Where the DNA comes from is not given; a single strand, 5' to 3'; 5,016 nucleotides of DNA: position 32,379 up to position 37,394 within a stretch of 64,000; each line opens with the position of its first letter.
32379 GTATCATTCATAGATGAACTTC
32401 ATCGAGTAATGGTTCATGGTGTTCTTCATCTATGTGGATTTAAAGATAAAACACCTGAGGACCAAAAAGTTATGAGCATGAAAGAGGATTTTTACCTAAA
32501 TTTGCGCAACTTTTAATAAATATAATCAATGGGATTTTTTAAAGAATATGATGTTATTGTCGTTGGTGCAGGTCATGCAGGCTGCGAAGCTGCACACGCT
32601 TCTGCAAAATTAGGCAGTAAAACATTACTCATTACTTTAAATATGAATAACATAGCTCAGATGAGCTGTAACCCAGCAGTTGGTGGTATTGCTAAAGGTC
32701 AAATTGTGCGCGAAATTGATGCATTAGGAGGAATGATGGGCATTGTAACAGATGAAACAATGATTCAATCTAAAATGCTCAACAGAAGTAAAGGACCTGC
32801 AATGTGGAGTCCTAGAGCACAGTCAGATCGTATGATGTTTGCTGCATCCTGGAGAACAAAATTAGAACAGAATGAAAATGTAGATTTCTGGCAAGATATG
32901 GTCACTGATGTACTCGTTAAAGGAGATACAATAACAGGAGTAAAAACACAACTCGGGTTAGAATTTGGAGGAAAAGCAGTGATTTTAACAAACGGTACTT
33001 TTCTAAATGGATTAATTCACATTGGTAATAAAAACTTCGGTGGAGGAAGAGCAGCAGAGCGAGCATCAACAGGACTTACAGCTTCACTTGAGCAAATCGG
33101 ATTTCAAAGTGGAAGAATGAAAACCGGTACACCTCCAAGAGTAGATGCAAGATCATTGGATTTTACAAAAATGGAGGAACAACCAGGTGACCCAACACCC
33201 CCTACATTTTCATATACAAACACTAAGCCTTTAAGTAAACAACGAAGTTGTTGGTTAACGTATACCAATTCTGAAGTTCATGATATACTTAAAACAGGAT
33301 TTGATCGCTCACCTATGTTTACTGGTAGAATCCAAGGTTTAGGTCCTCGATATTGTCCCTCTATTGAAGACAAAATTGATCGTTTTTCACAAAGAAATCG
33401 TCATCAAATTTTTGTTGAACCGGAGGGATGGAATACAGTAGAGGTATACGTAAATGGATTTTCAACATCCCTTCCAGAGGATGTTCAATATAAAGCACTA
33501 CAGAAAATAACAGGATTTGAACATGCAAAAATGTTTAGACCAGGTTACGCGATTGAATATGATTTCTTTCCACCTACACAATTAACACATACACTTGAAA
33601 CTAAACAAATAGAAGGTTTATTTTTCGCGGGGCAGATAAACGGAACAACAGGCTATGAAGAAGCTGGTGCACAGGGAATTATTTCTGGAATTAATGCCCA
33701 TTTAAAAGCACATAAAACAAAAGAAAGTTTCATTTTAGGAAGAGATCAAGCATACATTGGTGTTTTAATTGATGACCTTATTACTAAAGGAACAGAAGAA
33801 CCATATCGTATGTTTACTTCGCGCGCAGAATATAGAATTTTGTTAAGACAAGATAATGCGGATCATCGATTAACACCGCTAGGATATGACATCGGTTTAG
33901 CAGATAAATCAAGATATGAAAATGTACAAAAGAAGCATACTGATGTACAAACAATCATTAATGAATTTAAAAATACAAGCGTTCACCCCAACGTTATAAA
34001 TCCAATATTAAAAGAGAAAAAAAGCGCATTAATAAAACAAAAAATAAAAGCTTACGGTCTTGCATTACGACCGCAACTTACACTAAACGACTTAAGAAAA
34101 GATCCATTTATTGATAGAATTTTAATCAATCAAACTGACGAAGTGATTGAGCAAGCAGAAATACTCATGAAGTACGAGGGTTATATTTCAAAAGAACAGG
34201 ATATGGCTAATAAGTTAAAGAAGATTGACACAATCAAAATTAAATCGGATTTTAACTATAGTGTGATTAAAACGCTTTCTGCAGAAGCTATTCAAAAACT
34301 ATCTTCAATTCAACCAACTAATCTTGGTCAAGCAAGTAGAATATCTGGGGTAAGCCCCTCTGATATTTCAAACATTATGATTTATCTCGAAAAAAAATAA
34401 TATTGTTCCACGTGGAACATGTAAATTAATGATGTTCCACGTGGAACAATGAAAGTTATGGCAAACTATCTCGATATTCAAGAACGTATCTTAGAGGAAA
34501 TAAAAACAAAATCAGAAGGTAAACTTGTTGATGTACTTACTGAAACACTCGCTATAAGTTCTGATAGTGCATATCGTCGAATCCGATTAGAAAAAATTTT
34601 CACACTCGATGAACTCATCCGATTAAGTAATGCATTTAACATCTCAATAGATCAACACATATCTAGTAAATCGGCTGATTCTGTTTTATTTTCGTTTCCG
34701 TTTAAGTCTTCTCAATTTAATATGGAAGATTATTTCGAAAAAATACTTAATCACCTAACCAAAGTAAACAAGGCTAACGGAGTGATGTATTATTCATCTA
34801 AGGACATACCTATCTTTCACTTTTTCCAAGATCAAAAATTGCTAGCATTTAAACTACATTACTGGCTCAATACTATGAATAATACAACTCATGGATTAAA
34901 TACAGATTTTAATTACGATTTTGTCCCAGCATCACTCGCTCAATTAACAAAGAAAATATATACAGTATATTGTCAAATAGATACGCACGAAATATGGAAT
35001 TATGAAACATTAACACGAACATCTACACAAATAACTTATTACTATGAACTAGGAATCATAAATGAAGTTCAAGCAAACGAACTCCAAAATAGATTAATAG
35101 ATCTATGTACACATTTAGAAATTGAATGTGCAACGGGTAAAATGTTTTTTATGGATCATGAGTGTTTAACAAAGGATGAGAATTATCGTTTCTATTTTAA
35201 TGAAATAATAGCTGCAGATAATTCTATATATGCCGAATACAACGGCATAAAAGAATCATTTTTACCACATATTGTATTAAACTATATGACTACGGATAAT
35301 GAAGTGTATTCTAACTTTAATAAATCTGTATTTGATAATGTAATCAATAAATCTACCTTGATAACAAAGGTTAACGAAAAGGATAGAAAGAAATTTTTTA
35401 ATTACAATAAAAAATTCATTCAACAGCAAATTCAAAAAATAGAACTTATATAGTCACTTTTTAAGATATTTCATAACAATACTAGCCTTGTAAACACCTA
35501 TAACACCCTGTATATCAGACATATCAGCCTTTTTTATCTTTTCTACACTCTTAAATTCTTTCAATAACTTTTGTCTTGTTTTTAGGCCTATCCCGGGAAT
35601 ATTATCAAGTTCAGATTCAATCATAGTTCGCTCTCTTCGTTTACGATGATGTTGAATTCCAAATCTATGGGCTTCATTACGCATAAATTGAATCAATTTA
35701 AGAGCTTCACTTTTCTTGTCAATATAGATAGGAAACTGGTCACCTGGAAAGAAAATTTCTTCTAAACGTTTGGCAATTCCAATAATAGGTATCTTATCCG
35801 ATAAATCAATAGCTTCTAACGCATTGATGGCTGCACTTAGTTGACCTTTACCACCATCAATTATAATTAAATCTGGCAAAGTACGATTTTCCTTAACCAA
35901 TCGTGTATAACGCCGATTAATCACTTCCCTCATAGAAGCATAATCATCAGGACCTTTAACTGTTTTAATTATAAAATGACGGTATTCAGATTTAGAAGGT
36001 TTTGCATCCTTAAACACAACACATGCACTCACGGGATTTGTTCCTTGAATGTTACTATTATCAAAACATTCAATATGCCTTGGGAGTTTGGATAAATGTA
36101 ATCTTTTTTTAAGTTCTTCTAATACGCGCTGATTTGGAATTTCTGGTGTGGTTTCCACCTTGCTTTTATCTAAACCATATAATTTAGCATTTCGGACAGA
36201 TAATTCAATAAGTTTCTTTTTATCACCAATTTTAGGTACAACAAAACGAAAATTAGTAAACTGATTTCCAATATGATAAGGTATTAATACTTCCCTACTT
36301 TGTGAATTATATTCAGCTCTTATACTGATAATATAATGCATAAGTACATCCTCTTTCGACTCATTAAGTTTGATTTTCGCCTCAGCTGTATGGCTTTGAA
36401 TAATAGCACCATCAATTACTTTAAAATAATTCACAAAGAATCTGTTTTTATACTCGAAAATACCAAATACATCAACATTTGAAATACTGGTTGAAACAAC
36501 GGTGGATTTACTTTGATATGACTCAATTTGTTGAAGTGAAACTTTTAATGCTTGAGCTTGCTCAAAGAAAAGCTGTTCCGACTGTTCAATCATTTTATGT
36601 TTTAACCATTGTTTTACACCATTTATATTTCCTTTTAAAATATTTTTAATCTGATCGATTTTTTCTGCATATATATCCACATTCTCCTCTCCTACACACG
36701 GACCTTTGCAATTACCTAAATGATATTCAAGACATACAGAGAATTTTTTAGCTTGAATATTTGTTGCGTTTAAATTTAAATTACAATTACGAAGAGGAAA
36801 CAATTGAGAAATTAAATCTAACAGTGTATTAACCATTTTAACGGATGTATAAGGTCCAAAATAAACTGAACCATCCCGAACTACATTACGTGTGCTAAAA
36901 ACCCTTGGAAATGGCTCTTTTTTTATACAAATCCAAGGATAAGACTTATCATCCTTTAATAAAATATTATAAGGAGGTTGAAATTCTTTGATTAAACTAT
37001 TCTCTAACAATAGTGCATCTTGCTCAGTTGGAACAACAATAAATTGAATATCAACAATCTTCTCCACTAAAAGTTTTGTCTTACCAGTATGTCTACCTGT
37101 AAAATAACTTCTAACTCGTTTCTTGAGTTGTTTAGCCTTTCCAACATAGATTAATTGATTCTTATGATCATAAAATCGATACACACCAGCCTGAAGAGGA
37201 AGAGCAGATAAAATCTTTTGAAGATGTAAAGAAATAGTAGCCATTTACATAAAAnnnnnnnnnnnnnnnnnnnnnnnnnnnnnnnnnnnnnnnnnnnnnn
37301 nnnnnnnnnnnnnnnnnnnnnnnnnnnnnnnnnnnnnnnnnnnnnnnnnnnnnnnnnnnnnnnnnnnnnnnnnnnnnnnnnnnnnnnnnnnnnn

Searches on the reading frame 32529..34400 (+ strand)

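Call 63: search_protein_families(library=pfam, proteins=[window:32529-34400:+], max_evalue=0.000001)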
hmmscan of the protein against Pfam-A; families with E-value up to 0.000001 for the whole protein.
window:32529-34400:+ (623 aa): 3 families
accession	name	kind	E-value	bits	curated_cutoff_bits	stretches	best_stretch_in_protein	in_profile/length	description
PF01134.28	GIDA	-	1e-164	548.7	22.1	1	8-397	1-390/391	Glucose inhibited division protein A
PF13932.14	SAM_GIDA_C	-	1.2e-22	79.9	27.1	1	562-617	2-57/57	tRNA modifying enzyme MnmG/GidA C-terminal helical bundle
PF21680.2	GIDA_C_1st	-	6e-17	62.6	24.7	1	461-557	2-96/96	tRNA modifying enzyme MnmG/GidA C-terminal helical domain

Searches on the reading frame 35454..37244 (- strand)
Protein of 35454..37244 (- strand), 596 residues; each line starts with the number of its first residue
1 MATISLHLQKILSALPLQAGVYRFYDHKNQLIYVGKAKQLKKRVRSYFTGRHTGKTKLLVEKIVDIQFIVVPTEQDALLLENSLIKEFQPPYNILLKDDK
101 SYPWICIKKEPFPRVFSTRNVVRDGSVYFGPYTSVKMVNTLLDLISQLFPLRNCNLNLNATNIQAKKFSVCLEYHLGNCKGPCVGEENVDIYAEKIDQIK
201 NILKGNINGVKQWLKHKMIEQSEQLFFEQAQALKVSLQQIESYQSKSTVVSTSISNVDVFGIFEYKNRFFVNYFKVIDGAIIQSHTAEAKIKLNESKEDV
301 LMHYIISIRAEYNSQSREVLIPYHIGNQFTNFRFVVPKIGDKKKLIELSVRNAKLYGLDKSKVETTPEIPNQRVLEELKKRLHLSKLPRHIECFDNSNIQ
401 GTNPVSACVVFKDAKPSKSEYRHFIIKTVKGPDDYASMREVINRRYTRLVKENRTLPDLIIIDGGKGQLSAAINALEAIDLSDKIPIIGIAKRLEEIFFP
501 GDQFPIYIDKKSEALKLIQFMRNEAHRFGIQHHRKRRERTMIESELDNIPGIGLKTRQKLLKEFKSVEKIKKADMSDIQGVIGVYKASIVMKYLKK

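Call 63: search_protein_families(library=pfam, proteins=[window:35454-37244:-], max_evalue=0.000001)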
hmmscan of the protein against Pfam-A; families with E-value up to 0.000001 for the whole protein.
window:35454-37244:- (596 aa): 3 families
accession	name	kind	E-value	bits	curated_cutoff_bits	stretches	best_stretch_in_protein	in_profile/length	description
PF08459.17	UvrC_RNaseH_dom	-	1.9e-58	197.2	22.3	1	380-530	2-159/159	UvrC RNAse H endonuclease domain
PF22920.2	UvrC_RNaseH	-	1.2e-13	51.4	24.3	1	256-355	1-111/116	UvrC Ribonuclease H-like domain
PF01541.30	GIY-YIG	-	9.8e-12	45.5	22.6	1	19-93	2-78/78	GIY-YIG catalytic domain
